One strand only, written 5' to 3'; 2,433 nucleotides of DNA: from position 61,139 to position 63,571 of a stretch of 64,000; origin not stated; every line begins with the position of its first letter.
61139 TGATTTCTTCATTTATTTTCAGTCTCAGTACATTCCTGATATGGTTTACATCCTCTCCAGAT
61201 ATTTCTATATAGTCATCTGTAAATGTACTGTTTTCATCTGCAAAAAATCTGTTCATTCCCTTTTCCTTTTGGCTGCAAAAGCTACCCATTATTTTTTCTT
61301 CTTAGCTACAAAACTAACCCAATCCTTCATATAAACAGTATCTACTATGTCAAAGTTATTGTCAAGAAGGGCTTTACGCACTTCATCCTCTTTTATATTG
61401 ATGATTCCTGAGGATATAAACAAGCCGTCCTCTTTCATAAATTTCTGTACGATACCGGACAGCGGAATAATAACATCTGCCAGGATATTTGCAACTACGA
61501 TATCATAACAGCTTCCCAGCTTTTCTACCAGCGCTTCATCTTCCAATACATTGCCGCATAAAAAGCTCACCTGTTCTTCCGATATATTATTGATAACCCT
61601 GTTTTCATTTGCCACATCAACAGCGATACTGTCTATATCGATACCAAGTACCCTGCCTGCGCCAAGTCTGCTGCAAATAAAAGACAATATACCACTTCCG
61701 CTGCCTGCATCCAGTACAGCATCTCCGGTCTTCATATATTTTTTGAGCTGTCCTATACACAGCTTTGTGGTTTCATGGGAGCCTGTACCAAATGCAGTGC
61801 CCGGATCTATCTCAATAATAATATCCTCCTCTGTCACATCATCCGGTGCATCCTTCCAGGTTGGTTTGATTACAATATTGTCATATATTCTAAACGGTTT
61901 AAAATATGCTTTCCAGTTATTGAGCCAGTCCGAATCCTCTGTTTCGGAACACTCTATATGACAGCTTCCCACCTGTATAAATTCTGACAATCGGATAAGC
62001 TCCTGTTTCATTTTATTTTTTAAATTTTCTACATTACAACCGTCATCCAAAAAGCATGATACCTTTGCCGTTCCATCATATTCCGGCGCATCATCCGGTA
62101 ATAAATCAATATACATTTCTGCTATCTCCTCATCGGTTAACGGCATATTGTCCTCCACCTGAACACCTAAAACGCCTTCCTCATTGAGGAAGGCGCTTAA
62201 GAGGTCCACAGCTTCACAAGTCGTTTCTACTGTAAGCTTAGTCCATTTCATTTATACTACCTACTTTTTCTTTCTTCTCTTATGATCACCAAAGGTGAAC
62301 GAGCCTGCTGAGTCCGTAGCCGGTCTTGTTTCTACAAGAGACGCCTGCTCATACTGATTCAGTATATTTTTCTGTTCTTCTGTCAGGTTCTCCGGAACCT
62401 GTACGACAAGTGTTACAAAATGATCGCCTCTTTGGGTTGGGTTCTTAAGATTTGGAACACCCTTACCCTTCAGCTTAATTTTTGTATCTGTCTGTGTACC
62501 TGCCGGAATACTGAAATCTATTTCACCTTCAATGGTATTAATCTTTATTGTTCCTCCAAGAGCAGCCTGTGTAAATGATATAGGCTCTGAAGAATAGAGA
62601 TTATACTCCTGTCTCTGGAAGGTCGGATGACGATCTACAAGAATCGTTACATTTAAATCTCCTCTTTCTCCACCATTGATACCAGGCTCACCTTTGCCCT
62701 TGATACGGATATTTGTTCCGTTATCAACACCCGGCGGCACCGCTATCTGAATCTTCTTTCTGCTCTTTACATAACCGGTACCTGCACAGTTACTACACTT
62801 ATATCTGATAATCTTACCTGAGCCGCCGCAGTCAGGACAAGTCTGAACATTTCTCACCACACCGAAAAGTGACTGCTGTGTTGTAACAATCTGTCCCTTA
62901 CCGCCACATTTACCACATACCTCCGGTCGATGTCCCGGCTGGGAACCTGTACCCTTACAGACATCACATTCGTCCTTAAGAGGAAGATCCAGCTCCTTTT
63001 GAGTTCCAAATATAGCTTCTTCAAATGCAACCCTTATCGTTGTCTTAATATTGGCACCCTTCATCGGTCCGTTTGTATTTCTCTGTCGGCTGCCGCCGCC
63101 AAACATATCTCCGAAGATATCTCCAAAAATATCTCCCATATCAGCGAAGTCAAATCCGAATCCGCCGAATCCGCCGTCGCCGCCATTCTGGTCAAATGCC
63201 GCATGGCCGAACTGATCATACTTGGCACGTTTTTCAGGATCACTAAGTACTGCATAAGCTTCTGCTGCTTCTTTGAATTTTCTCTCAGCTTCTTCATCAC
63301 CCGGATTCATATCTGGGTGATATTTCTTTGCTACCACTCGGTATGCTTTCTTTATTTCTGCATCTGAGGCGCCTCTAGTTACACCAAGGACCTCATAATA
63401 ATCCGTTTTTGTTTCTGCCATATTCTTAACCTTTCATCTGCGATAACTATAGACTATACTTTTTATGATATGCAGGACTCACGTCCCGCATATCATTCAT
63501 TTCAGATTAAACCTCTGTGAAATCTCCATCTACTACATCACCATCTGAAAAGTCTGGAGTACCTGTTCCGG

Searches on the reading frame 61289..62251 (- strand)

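Call 73: search_protein_families(library=pfam, proteins=[window:61289-62251:-], max_evalue=0.00001)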
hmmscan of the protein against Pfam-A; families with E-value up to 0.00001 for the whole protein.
window:61289-62251:- (320 aa): 3 families
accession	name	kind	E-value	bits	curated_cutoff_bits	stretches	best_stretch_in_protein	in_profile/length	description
PF06325.19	PrmA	-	3.3e-80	270.2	22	1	2-319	1-296/296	Ribosomal protein L11 methyltransferase (PrmA)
PF13847.12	Methyltransf_31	-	2.5e-10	40.7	27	1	175-299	3-126/145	Methyltransferase domain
PF13649.12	Methyltransf_25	-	1.2e-06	29.6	27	1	179-255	1-71/97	Methyltransferase domain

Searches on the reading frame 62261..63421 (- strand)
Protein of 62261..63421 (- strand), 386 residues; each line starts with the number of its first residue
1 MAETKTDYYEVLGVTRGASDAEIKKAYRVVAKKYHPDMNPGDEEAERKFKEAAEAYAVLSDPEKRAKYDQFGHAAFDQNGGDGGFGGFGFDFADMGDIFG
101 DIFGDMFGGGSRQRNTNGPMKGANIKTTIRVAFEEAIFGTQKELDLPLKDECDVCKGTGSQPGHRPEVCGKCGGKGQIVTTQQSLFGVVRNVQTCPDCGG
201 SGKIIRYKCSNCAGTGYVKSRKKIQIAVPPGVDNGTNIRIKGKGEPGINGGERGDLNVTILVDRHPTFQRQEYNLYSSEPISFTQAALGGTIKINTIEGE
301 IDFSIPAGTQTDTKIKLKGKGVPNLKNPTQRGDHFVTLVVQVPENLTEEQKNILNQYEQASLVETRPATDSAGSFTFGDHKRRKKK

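Call 73: search_protein_families(library=pfam, proteins=[window:62261-63421:-], max_evalue=0.00001)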
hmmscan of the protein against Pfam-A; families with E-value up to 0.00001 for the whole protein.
window:62261-63421:- (386 aa): 3 families
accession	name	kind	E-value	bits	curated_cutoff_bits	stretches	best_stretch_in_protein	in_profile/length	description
PF01556.23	DnaJ_C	-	2.2e-47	161.4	26.6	1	125-343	1-152/152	DnaJ C terminal domain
PF00226.36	DnaJ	-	5.3e-28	97.3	27.8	1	7-69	1-63/63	DnaJ domain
PF00684.25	DnaJ_CXXCXGXG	-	4e-16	59.5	32.7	1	152-216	1-65/65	DnaJ central domain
